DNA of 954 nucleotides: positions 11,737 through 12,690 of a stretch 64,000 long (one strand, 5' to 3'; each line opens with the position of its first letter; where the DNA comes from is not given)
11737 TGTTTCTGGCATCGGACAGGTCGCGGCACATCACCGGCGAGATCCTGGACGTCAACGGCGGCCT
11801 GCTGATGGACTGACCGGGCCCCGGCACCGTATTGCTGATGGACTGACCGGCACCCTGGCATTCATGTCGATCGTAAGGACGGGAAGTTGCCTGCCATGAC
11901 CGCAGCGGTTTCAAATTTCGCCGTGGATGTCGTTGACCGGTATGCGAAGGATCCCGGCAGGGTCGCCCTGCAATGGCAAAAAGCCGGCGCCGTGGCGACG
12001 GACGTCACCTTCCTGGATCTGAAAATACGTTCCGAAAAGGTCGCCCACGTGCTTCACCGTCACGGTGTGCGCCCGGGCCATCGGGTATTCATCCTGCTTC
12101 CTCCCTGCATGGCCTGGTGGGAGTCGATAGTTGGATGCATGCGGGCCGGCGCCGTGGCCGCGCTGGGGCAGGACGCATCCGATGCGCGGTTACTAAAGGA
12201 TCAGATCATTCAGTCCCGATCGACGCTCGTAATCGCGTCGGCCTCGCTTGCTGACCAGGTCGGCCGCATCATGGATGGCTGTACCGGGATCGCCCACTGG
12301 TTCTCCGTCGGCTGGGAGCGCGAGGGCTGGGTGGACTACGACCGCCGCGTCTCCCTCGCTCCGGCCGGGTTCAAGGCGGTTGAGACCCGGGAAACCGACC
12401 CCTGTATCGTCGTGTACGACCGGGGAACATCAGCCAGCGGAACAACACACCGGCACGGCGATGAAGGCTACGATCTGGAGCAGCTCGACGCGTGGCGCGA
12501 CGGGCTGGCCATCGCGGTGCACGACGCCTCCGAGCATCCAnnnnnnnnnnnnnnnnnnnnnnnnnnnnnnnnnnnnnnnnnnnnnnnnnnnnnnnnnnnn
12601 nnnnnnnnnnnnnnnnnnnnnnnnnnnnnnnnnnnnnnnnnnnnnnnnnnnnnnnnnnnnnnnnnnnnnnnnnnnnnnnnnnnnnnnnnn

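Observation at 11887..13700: Degenerate, truncated AMP-binding domain translationally coupled (ATGA) to a family-III CoA-transferase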

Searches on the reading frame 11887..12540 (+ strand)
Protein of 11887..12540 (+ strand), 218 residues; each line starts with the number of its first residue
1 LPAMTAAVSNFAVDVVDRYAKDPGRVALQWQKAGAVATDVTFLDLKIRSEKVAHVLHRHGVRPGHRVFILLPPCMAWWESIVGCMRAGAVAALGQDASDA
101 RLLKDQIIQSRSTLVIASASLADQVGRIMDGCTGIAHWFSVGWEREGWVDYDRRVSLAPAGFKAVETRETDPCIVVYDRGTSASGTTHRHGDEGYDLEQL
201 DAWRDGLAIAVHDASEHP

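Call 3: search_protein_families(library=pfam, proteins=[window:11887-12540:+], max_evalue=0.1)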
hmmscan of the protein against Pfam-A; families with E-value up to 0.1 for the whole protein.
window:11887-12540:+ (218 aa): 1 family
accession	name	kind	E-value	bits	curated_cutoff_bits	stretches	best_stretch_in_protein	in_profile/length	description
PF00501.34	AMP-binding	-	7.3e-17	61.7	29.9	1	20-177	6-169/384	AMP-binding enzyme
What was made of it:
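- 11896..12543 (+): Short ANL protein (sANL), 215 aa. It is a stand-alone first alpha/beta subdomain of a medium-chain acyl-CoA-synthetase-type N-terminal domain. An in-frame TTG at 11887 would give 218 aa. Pfam AMP-binding positions 6-169/384 (call 3).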

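Call 4: search_protein_families(library=ncbifam, proteins=[window:11887-12540:+], max_evalue=0.1)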
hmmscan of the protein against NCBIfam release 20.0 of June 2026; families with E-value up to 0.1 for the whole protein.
window:11887-12540:+ (218 aa): 58 families (the best 25 are shown)
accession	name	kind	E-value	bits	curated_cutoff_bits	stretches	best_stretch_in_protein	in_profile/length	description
NF047394.1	AcylCoAsynMbcS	equivalog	1.8e-21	76.3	850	1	13-191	15-193/525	acyl-CoA synthetase MbcS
NF003313.0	PRK04319.1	equivalog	4.8e-17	61.4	729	1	8-184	42-223/574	acetate--CoA ligase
NF006754.0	PRK09274.1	equivalog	3.1e-12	45.5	478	1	8-181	4-186/555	fatty acid CoA ligase family protein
NF004808.0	PRK06155.1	equivalog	2.1e-11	42.8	722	1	38-183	45-193/542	ATP-dependent acyl-CoA ligase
NF004837.0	PRK06187.1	subfamily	5.2e-11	41.5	476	1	20-182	19-182/531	long-chain-fatty-acid--CoA ligase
TIGR02188.1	Ac_CoA_lig_AcsA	equivalog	6e-11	41.3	724.95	1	9-119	56-169/629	acetate--CoA ligase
NF001208.0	PRK00174.1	subfamily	1.5e-10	40.1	657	1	9-119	77-190/649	acetate--CoA ligase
NF006182.0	PRK08316.1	subfamily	5.6e-10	38.3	663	1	6-184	7-185/523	fatty acyl-CoA synthetase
TIGR02262.1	benz_CoA_lig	subfamily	5.3e-09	35.3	375.25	1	10-193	4-186/508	benzoate-CoA ligase family protein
NF004822.0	PRK06178.1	equivalog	1.4e-08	33.8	782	1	20-131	47-154/571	acyl-CoA synthetase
NF005863.0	PRK07798.1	subfamily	6.5e-08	31.6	543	1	23-181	18-175/540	acyl-CoA synthetase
NF005857.1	PRK07786.1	exception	4.2e-07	28.8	733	1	36-183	31-179/513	fatty-acid--CoA ligase FadD5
NF006134.1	PRK08279.1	equivalog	4.8e-07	28.7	625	1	17-182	52-220/605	long-chain-acyl-CoA synthetase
NF005702.0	PRK07514.1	subfamily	1.4e-06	27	558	1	19-182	13-169/506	malonyl-CoA synthase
NF006181.0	PRK08314.1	subfamily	1.5e-06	26.8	705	1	38-131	48-142/563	long-chain-fatty-acid--CoA ligase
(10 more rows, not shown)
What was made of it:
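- On ANL superfamily (homology only), MACS/ACSM/MbcS branch: NCBIfam MbcS E 1.8e-21 (call 4).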

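Call 5: find_homologous_proteins(query=window:11887-12540:+, max_evalue=0.001)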
Query window:11887-12540:+ (218 aa): 50 proteins with E <= 0.001 among 919 candidates.
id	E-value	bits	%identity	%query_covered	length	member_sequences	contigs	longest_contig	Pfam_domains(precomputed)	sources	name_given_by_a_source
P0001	1.2e-132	458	94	99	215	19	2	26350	PF00501.35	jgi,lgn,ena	-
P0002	1.8e-131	454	93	99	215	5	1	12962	PF00501.35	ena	-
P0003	9.6e-122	423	86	99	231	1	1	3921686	PF00501.35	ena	-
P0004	6.3e-117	407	82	99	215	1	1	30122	PF00501.35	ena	-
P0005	2.6e-116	405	81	100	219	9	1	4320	PF00501.35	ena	-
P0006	1.6e-115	402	82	99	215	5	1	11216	PF00501.35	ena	-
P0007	2.2e-113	395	80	99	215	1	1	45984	PF00501.35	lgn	-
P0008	1.5e-112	393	79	99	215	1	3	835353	PF00501.35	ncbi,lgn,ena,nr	ncbi:MAG: AMP-binding protein [Gemmatimonadetes bacterium]|nr:AMP-binding protein [Gemmatimonadota b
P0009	4.4e-112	391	79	99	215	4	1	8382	PF00501.35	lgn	-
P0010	5.5e-112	391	80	99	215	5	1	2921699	PF00501.35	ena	-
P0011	5.8e-112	391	79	99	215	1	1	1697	PF00501.35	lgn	-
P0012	2.7e-110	385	77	99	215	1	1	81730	PF00501.35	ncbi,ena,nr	ncbi:MAG: AMP-binding protein [Gemmatimonadota bacterium]|nr:AMP-binding protein [Gemmatimonadota ba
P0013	4.5e-110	385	78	99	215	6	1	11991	PF00501.35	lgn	-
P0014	5.1e-110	384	76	99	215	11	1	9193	PF00501.35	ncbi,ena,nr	ncbi:MAG: AMP-binding protein [Gemmatimonadetes bacterium]|nr:AMP-binding protein [Gemmatimonadota b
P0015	1.1e-109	383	77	99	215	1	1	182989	PF00501.35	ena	-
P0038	2.4e-64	235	78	61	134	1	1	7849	-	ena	-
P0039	1.4e-62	229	53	96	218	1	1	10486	PF00501.35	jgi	jgi:acyl-coenzyme A synthetase/AMP-(fatty) acid ligase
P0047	2.3e-50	189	45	96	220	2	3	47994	PF00501.35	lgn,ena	-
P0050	8.3e-42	161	42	94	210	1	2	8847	PF00501.35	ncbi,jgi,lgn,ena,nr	ncbi:MAG: acyl-CoA synthetase [candidate division Zixibacteria bacterium]|nr:acyl-CoA synthetase [ca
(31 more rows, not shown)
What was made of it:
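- Family size: 50 homologues are 134-231 aa, and all that cover the query are 208-231 aa, at 94 to 42% identity (call 5).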

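Call 7: find_encoding_contigs(protein=P0050, flank=6000, max_places=3)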
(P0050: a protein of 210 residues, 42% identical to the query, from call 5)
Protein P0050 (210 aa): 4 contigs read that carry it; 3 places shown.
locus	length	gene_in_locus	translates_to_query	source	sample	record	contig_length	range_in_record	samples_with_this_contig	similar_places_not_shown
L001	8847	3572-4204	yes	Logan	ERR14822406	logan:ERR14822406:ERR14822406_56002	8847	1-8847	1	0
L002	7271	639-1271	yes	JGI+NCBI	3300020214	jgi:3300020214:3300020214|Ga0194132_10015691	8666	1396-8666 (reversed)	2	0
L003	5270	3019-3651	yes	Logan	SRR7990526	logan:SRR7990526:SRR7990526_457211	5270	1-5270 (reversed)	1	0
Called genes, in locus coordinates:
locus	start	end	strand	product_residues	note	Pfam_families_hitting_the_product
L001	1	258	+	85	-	?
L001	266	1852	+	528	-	PF00246:Peptidase_M14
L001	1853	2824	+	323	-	PF01156:IU_nuc_hydro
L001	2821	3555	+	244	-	PF00106:adh_short, PF08659:KR, PF23441:SDR (weak), PF13561:adh_short_C2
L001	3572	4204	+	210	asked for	PF00501:AMP-binding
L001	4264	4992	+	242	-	PF00190:Cupin_1 (faint), PF02311:AraC_binding (weak), PF05899:Cupin_3 (faint), PF01050:MannoseP_isomer (faint), PF07883:Cupin_2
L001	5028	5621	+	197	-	PF02698:DUF218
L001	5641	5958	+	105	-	PF11196:DUF2834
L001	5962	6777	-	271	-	PF06452:CBM9_1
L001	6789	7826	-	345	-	PF00155:Aminotran_1_2, PF01212:Beta_elim_lyase, PF01041:DegT_DnrJ_EryC1 (weak), PF01053:Cys_Met_Meta_PP (weak)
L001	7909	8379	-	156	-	PF13581:HATPase_c_2, PF02518:HATPase_c (weak)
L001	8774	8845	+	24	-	?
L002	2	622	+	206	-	PF00106:adh_short, PF08659:KR, PF13561:adh_short_C2, PF23441:SDR (weak)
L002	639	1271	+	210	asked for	PF00501:AMP-binding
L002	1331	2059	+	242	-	PF00190:Cupin_1 (faint), PF02311:AraC_binding (weak), PF05899:Cupin_3 (faint), PF01050:MannoseP_isomer (faint), PF07883:Cupin_2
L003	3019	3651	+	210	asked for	PF00501:AMP-binding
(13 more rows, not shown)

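Call 8: find_encoding_contigs(protein=P0047, flank=6000, max_places=3)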
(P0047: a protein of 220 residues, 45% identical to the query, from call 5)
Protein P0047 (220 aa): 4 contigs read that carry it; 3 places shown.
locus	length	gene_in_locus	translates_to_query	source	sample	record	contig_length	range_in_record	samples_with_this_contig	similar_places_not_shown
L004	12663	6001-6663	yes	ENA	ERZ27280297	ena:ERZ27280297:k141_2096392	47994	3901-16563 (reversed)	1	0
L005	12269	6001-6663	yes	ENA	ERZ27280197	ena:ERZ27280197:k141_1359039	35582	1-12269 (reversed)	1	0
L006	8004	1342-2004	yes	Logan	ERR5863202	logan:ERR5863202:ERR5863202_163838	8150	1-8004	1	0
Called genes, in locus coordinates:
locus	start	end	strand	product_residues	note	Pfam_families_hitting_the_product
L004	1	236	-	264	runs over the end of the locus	PF13847:Methyltransf_31 (weak)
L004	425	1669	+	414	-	PF00764:Arginosuc_synth, PF20979:Arginosuc_syn_C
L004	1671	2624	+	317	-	PF00291:PALP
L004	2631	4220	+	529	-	PF00246:Peptidase_M14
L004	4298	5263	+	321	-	PF01156:IU_nuc_hydro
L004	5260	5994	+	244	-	PF00106:adh_short, PF08659:KR, PF13561:adh_short_C2, PF23441:SDR (faint)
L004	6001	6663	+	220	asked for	PF00501:AMP-binding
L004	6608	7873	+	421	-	PF02515:CoA_transf_3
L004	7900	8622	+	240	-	PF00190:Cupin_1 (faint), PF05899:Cupin_3 (faint), PF02311:AraC_binding (faint), PF07883:Cupin_2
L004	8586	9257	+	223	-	PF02698:DUF218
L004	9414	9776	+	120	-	-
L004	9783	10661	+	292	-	PF05721:PhyH (weak)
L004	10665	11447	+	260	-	PF03328:HpcH_HpaI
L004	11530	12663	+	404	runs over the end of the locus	PF13378:MR_MLE_C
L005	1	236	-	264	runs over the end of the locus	PF13847:Methyltransf_31 (weak)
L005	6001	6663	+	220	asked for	PF00501:AMP-binding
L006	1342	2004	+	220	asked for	PF00501:AMP-binding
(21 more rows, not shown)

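Call 9: find_encoding_contigs(protein=P0039, flank=6000, max_places=2)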
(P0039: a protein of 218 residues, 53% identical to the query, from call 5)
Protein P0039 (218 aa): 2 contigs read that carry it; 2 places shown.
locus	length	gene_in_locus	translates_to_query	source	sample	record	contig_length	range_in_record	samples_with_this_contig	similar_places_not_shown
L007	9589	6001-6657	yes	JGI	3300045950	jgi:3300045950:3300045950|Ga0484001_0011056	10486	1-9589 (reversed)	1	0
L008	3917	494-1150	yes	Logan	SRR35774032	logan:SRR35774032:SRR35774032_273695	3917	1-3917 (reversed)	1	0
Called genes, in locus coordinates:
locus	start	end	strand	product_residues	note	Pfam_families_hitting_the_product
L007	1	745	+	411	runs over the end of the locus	PF00764:Arginosuc_synth, PF20979:Arginosuc_syn_C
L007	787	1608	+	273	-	PF05721:PhyH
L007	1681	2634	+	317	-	PF00291:PALP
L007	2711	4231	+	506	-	PF00246:Peptidase_M14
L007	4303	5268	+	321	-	PF01156:IU_nuc_hydro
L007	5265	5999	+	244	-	PF00106:adh_short, PF08659:KR, PF23441:SDR, PF13561:adh_short_C2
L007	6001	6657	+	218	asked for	PF00501:AMP-binding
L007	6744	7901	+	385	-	PF02515:CoA_transf_3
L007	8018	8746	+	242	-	PF02311:AraC_binding (faint), PF00190:Cupin_1 (faint), PF01050:MannoseP_isomer (faint), PF21621:MPI_cupin_dom (faint), PF05899:Cupin_3 (faint), PF07883:Cupin_2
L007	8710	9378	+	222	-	PF02698:DUF218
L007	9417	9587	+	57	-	?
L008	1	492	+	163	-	?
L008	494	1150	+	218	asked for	PF00501:AMP-binding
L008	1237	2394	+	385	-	PF02515:CoA_transf_3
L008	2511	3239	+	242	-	PF02311:AraC_binding (faint), PF00190:Cupin_1 (faint), PF01050:MannoseP_isomer (faint), PF21621:MPI_cupin_dom (faint), PF05899:Cupin_3 (faint), PF07883:Cupin_2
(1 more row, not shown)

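Call 13: search_solved_structures(query=A1, max_evalue=0.001, show_alignments=2)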
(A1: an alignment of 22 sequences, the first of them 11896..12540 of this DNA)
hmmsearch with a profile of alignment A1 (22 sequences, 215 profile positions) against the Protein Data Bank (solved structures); distinct sequences matched with E-value up to 0.001: 128 (the best 60 are shown).
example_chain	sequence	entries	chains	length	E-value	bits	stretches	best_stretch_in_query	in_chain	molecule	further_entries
3etc_A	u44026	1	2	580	2.3e-30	108.8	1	5-193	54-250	AMP-binding protein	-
2wd9_A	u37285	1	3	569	2.2e-29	105.6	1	5-199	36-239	ACYL-COENZYME A SYNTHETASE ACSM2A, MITOCHONDRIAL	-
2vze_A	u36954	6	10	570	2.2e-29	105.6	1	5-199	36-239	ACYL-COENZYME A SYNTHETASE ACSM2A, MITOCHONDRIAL | Acyl-coenzyme A synthetase ACSM2A, mitochondrial precursor | Acyl-coenzyme A synthetase ACSM2A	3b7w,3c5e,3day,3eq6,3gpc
9g79_B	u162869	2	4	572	2.1e-16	63.1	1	5-172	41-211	Acetyl-coenzyme A synthetase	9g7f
5u2a_A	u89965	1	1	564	4.9e-15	58.7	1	7-178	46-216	AMP-dependent synthetase and ligase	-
6mfz_A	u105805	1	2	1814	1.9e-14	56.7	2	14-120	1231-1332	Linear gramicidin synthase subunit A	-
9be3_A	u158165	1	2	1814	1.9e-14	56.7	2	14-120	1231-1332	Linear gramicidin synthase subunit A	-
9meh_A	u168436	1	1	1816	1.9e-14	56.7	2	14-120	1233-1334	Linear gramicidin synthase subunit A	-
9be4_A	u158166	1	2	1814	1.9e-14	56.7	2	14-120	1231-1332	Linear gramicidin synthase subunit A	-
8rpk_A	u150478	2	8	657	2.3e-14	56.5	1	5-115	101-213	Acetate--CoA ligase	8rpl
6mfy_A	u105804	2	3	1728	2.7e-14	56.3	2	14-120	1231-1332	Linear gramicidin synthase subunit A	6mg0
4wv3_A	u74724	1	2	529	9.7e-14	54.4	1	34-194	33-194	Anthranilate-CoA ligase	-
7kdn_A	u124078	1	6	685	7.1e-13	51.6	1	7-192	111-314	Acetyl-coenzyme A synthetase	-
7kq6_A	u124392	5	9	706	1.1e-11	47.7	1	7-136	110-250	Acetyl-coenzyme A synthetase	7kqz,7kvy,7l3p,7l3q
5ifi_A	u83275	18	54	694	1.4e-11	47.4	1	6-191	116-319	Acetyl-coenzyme A synthetase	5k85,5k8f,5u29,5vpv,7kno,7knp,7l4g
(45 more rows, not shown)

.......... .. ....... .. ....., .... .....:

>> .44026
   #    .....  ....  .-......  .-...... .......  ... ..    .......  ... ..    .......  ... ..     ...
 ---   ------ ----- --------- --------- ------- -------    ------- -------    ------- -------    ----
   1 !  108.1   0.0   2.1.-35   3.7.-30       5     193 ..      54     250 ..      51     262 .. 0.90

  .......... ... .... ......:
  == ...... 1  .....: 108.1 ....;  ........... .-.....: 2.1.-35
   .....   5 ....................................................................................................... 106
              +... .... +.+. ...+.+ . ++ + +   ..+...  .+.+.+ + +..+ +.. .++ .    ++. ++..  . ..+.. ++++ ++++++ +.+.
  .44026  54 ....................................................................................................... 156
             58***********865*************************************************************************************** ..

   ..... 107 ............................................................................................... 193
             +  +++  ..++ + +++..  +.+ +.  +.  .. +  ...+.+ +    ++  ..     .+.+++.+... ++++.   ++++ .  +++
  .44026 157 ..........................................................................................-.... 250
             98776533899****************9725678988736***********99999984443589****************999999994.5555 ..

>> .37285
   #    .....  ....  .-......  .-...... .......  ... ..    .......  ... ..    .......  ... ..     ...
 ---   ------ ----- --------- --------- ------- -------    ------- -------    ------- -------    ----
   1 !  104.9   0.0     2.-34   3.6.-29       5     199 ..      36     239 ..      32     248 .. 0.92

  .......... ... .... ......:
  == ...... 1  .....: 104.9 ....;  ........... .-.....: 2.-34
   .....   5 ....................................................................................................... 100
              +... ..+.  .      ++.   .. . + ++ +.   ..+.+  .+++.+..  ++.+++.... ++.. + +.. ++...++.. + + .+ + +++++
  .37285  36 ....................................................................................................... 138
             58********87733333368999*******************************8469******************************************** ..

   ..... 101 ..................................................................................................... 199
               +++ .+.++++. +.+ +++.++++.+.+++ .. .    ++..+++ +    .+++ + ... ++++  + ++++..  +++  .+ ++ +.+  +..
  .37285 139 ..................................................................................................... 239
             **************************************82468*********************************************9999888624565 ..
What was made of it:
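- On ANL superfamily adenylate-forming enzyme (functional acyl-CoA synthetase): The protein ends about 40 residues later (calls 3, 13).
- On ANL superfamily (homology only), MACS/ACSM/MbcS branch: PDB profile E 2e-30 (call 13).
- Checked: A family profile hits medium-chain acyl-CoA synthetases 3etc and ACSM2A at E about 1e-30, and the match stops just past the P-loop (call 13).
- Partial domain and nearest relatives: calls 3, 4, 13.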
